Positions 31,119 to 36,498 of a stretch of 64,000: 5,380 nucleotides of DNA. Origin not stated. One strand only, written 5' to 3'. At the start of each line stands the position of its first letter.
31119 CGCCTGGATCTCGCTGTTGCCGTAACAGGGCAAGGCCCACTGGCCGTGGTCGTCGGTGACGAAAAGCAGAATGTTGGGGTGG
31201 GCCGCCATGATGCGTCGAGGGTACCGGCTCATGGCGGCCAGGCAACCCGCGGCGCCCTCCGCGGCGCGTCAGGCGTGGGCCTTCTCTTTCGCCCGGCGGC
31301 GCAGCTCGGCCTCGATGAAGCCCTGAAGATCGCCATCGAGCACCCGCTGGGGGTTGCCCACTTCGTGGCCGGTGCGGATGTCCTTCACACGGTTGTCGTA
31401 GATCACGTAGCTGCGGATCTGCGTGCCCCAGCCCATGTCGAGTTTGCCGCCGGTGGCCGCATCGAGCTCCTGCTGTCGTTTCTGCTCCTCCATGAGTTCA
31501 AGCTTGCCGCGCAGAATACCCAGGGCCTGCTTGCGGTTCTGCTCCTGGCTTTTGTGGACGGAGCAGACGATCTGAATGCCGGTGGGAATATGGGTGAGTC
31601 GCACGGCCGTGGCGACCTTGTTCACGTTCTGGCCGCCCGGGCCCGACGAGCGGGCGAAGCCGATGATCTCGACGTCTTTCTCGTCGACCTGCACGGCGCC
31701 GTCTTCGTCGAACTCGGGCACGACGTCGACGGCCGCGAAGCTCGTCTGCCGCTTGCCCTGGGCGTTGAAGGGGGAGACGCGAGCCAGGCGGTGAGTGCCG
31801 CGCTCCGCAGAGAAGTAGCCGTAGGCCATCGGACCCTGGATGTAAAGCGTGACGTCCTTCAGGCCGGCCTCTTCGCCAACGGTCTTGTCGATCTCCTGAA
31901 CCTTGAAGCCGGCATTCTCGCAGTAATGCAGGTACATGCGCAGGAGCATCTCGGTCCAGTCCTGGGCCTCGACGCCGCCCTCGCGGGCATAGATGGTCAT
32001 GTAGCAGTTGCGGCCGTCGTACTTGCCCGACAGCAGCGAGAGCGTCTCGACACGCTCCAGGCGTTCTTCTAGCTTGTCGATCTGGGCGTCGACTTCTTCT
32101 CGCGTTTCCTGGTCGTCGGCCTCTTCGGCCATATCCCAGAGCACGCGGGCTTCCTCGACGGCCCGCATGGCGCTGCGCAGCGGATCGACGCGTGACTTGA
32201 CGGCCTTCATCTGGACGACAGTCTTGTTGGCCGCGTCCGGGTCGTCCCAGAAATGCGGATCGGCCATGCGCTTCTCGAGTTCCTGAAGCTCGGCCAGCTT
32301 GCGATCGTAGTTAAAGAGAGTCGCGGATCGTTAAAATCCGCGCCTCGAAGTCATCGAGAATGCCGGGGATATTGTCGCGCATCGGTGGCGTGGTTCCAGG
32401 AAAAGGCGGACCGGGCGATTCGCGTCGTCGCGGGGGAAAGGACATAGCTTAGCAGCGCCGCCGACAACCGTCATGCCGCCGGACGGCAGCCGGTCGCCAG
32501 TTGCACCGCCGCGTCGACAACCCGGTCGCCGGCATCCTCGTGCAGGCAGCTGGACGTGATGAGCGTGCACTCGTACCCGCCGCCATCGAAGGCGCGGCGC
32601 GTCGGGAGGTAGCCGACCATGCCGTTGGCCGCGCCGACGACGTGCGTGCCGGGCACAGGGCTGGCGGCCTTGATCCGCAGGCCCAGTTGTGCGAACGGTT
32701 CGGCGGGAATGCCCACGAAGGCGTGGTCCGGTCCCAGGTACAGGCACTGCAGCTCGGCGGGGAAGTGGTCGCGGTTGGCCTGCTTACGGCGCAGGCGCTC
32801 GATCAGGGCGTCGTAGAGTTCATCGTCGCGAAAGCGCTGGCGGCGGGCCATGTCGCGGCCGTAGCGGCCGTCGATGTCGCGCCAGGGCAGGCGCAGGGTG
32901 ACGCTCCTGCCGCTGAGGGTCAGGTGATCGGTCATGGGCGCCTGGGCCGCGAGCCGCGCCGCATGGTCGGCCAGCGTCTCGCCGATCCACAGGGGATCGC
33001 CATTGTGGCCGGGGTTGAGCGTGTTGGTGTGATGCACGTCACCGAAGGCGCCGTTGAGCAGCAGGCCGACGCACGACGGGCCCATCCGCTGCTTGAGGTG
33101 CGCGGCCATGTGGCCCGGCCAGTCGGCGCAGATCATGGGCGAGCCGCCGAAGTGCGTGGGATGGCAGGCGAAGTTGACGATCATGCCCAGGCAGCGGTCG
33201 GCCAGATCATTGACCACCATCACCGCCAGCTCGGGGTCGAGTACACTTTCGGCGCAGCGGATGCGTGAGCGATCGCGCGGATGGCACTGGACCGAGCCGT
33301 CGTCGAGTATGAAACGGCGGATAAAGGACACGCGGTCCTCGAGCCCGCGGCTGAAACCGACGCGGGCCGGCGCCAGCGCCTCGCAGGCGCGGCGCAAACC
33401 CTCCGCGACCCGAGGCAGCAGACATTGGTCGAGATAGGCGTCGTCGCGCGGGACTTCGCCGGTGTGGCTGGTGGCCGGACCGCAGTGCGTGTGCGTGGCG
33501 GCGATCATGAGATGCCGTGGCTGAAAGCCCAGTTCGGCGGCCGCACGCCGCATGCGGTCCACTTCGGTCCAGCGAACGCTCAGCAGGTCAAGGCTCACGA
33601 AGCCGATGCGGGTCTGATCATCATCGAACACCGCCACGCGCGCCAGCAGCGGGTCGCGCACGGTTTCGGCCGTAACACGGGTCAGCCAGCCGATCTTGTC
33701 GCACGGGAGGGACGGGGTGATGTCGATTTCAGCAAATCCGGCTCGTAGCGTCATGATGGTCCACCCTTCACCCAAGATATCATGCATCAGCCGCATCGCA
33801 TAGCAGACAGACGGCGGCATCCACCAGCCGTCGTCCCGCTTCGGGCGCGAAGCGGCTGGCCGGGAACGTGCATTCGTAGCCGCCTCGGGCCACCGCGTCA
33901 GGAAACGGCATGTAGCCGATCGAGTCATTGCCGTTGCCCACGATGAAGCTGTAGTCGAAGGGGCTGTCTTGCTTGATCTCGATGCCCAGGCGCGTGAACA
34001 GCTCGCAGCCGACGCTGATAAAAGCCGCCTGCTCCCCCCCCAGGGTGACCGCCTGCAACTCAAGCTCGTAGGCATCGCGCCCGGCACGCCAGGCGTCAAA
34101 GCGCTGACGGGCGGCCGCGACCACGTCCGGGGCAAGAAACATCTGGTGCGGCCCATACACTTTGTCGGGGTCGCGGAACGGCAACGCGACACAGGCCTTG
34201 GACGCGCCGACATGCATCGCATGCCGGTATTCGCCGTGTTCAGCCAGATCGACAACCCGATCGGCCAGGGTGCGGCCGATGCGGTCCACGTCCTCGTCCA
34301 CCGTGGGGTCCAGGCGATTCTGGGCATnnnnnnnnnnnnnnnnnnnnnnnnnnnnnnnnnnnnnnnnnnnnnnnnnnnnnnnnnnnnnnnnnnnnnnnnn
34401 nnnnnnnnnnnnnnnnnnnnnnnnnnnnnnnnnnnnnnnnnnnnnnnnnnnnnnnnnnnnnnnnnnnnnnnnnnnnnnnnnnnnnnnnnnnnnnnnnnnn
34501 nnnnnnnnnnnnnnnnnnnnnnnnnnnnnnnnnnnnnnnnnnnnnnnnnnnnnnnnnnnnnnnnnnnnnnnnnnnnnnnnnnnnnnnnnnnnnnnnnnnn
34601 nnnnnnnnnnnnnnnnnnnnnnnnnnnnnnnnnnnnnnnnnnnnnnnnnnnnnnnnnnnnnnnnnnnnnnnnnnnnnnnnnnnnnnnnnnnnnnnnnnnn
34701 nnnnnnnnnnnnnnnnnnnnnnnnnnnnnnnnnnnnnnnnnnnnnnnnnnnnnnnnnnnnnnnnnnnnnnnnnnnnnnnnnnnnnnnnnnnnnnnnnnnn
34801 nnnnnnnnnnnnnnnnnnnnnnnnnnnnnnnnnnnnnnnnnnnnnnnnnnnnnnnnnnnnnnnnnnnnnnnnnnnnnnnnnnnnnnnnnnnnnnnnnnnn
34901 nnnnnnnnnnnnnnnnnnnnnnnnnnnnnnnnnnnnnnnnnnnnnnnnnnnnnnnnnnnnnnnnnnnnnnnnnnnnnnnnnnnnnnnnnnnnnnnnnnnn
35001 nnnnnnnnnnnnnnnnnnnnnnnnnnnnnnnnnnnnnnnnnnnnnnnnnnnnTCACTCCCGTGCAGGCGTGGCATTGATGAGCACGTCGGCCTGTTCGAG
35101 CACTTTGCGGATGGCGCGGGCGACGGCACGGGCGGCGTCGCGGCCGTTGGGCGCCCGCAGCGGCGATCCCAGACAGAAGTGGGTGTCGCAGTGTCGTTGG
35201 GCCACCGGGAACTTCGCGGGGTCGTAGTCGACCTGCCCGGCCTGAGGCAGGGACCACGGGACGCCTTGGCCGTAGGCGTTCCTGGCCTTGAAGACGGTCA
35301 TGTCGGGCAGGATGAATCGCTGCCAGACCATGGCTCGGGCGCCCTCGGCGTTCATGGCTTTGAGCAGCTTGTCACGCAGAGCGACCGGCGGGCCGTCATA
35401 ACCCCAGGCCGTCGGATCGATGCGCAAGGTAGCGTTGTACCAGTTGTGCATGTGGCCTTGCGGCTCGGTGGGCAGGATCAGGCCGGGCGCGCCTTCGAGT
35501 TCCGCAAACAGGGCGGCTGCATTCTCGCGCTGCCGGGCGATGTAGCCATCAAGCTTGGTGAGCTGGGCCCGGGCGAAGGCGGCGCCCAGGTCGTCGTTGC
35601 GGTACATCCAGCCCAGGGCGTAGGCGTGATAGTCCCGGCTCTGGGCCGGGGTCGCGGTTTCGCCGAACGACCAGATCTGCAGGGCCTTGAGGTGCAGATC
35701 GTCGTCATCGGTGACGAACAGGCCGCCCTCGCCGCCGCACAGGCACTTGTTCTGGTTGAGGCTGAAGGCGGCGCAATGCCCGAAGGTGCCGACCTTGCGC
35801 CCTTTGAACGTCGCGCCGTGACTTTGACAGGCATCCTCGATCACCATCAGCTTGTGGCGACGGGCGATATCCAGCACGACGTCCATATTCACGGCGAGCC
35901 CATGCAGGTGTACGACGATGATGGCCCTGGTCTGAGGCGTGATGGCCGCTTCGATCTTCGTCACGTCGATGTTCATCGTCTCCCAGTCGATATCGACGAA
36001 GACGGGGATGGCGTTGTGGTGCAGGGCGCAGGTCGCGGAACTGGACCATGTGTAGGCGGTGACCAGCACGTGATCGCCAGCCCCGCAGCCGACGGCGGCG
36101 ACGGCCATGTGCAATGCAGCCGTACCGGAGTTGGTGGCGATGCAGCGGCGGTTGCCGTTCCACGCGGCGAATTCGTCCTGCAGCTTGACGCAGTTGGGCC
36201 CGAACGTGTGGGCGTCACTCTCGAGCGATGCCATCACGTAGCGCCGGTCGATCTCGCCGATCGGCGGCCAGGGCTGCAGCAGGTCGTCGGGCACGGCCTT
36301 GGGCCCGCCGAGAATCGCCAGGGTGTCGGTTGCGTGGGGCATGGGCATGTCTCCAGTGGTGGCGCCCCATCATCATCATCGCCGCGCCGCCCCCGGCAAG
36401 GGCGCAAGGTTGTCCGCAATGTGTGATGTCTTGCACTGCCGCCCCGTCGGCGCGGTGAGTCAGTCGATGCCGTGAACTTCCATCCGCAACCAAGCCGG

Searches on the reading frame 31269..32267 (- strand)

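Call 7: search_protein_families(library=pfam, proteins=[window:31269-32267:-], max_evalue=0.01)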
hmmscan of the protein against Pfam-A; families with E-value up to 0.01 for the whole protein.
window:31269-32267:- (332 aa): 2 families
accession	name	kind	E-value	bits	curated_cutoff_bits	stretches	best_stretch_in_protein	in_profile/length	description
PF03462.23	PCRF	-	9.7e-49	166.3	24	1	1-180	12-194/194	PCRF domain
PF00472.26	RF-1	-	5.3e-31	107.4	35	1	191-298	4-116/116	RF-1 domain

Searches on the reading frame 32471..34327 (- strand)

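Call 7: search_protein_families(library=pfam, proteins=[window:32471-34327:-], max_evalue=0.01)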
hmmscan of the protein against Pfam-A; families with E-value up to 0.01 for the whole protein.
window:32471-34327:- (618 aa): 1 family
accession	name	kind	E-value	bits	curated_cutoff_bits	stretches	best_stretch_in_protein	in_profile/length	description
PF04734.18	Ceramidase_alk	-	0.00055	19.2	32.1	1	220-413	29-228/509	Neutral/alkaline non-lysosomal ceramidase, N-terminal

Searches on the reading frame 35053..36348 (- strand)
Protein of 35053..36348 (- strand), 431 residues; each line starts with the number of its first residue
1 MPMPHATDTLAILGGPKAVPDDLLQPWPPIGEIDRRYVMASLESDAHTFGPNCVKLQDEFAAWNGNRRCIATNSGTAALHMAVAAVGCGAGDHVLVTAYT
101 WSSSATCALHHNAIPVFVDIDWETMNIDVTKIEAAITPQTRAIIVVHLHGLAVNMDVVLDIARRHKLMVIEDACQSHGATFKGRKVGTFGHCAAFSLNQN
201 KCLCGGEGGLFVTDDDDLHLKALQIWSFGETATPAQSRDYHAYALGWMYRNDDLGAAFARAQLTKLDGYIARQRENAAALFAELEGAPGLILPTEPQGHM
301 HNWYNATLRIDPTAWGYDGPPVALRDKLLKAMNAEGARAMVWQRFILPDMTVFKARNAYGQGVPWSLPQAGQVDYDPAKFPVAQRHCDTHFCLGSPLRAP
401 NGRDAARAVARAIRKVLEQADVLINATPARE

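Call 7: search_protein_families(library=pfam, proteins=[window:35053-36348:-], max_evalue=0.01)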
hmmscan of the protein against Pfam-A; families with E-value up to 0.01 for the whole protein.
window:35053-36348:- (431 aa): 5 families
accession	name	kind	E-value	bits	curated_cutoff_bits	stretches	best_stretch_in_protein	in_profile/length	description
PF01041.23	DegT_DnrJ_EryC1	-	2.6e-84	284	19.8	1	32-356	5-320/360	DegT/DnrJ/EryC1/StrS aminotransferase family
PF01053.26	Cys_Met_Meta_PP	-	1.5e-08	34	27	1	51-182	52-183/381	Cys/Met metabolism PLP-dependent enzyme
PF00155.27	Aminotran_1_2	-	8e-06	25.7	19.7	1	55-172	46-185/361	Aminotransferase class I and II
PF01212.27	Beta_elim_lyase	-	2.6e-05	24.1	27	1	33-292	14-273/288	Beta-eliminating lyase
PF00266.25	Aminotran_5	-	0.00081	18.9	21.5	1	66-178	61-181/371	Aminotransferase class-V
